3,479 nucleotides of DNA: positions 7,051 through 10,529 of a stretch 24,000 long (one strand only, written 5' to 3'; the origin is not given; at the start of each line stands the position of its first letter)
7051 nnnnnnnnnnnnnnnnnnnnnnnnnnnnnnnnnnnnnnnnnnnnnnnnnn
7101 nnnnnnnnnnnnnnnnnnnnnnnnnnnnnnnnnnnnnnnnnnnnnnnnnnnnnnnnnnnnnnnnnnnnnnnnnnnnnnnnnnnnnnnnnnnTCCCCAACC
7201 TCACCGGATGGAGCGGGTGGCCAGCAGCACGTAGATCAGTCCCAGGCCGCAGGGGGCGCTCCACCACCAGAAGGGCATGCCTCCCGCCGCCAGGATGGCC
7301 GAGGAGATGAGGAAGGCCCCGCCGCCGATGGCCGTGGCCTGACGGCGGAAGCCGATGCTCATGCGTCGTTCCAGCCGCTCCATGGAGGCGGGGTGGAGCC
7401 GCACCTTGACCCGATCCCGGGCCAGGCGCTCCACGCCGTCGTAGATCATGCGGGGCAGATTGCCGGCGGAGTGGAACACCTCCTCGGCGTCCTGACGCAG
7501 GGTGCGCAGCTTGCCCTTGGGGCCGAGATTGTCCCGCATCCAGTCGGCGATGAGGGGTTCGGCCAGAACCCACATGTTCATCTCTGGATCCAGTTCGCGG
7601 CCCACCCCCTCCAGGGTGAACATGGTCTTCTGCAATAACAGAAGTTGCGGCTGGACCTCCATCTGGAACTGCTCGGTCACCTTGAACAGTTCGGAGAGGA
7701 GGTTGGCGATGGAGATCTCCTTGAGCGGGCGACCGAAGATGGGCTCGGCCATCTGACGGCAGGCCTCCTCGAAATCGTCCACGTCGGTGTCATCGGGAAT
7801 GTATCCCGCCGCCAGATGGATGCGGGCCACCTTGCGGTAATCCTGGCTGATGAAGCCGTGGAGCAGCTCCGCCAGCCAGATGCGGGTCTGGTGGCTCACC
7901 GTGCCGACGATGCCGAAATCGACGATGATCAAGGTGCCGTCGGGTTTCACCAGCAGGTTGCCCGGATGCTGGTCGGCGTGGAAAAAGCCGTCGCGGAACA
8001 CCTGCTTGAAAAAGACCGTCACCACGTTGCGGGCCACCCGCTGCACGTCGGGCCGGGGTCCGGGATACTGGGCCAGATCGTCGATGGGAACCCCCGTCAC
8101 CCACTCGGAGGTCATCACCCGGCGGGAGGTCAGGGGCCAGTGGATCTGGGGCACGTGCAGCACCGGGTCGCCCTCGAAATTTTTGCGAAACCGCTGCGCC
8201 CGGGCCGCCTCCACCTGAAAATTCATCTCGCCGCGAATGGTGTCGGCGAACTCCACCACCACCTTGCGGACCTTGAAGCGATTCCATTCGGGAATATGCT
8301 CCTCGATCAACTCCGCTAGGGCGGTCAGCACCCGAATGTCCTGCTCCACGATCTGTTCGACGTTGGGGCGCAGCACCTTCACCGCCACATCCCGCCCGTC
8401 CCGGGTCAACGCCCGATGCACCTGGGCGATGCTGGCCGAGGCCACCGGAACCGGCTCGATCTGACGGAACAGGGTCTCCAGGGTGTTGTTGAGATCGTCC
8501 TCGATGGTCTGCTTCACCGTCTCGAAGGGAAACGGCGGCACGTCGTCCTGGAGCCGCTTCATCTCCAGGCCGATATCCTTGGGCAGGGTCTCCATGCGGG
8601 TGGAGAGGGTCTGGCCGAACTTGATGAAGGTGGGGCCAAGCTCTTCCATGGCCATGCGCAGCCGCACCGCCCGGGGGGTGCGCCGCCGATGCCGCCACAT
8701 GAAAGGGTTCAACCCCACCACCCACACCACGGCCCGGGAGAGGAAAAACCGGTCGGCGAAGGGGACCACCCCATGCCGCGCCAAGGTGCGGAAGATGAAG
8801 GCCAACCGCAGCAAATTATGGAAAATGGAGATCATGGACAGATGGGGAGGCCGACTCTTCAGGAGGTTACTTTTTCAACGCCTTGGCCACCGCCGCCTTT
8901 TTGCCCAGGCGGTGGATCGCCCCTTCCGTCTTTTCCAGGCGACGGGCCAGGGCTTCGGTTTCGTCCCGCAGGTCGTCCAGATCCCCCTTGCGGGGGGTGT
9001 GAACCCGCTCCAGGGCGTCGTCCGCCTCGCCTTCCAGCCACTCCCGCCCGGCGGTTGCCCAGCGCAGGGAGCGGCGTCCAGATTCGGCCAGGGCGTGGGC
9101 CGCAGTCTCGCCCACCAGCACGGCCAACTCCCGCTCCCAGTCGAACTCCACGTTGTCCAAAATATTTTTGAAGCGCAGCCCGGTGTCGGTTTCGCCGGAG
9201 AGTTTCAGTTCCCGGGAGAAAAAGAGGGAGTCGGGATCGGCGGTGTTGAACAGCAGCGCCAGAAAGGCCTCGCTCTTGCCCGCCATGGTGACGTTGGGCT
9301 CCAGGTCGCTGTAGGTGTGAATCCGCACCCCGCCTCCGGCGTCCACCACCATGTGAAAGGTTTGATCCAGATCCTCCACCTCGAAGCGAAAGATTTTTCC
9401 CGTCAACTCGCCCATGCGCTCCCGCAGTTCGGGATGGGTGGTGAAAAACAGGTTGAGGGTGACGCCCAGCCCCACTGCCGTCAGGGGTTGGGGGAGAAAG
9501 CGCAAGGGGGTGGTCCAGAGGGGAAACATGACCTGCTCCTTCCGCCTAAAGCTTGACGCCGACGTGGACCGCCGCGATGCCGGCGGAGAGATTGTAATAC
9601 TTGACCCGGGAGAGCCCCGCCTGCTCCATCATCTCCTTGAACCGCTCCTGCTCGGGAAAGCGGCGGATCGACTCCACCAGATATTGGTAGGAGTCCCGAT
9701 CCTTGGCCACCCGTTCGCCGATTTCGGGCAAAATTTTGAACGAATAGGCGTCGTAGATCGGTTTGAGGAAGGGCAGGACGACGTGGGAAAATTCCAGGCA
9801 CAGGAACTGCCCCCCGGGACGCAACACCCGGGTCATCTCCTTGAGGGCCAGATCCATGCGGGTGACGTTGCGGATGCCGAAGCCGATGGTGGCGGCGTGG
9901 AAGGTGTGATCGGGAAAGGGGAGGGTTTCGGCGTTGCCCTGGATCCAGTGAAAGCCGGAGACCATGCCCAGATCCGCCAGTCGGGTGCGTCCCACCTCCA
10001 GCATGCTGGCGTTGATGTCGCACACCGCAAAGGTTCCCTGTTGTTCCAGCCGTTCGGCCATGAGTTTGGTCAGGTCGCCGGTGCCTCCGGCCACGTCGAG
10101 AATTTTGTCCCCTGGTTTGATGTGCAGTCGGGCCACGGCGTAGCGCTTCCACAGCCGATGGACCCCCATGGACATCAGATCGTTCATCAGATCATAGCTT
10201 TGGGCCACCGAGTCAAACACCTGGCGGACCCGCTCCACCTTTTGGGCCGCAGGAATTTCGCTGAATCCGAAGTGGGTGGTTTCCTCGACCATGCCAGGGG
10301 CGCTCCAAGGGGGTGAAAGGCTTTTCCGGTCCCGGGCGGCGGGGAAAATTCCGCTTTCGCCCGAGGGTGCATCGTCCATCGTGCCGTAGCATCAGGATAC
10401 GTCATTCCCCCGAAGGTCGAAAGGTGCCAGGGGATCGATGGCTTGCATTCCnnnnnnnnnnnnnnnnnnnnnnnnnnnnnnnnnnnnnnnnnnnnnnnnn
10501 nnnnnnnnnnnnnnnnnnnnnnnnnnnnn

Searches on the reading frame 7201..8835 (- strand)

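Call 57: search_protein_families(library=pfam, proteins=[window:7201-8835:-], max_evalue=0.0001)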
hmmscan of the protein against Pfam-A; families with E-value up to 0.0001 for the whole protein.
window:7201-8835:- (544 aa): 1 family
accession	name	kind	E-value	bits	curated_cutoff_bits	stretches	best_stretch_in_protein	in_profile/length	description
PF03109.22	ABC1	-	2.8e-79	266.2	22.9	1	94-339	1-243/244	ABC1 atypical kinase-like domain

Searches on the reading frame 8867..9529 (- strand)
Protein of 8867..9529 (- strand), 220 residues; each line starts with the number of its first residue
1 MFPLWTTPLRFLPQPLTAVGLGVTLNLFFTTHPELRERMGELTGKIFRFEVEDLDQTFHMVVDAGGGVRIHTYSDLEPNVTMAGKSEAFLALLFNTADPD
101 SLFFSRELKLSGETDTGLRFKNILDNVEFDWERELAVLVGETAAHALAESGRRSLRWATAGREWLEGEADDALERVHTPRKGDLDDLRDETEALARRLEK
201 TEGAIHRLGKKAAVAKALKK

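Call 57: search_protein_families(library=pfam, proteins=[window:8867-9529:-], max_evalue=0.0001)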
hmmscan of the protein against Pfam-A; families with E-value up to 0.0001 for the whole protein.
window:8867-9529:- (220 aa): 1 family
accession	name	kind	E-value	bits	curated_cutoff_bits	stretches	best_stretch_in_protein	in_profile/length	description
PF02036.22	SCP2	-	1.2e-18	67.8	21.3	1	26-125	2-101/101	SCP-2 sterol transfer family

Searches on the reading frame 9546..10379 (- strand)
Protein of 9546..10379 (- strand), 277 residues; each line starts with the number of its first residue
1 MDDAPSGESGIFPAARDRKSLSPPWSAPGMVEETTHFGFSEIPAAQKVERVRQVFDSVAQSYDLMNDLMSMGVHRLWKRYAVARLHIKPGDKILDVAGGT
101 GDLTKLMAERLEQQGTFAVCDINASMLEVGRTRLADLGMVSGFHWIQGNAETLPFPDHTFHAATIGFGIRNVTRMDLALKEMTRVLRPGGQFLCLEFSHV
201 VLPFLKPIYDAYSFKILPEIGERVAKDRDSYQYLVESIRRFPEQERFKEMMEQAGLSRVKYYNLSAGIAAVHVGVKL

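Call 57: search_protein_families(library=pfam, proteins=[window:9546-10379:-], max_evalue=0.0001)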
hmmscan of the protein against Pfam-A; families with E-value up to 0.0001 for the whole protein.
window:9546-10379:- (277 aa): 6 families
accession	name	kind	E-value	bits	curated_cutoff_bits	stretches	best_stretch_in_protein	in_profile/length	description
PF01209.24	Ubie_methyltran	-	9e-89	297.2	20.1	1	47-276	5-233/233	ubiE/COQ5 methyltransferase family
PF13649.12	Methyltransf_25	-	8.6e-19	68.5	27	1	93-190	1-97/97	Methyltransferase domain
PF08241.18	Methyltransf_11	-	2.4e-17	63.8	21.2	1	94-194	1-95/95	Methyltransferase domain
PF13847.12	Methyltransf_31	-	3e-16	59.9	27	1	87-255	1-145/145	Methyltransferase domain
PF08242.18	Methyltransf_12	-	3.7e-10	40.8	30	1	94-192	1-98/98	Methyltransferase domain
PF13489.12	Methyltransf_23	-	7.4e-06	26.2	27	1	83-257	14-160/164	Methyltransferase domain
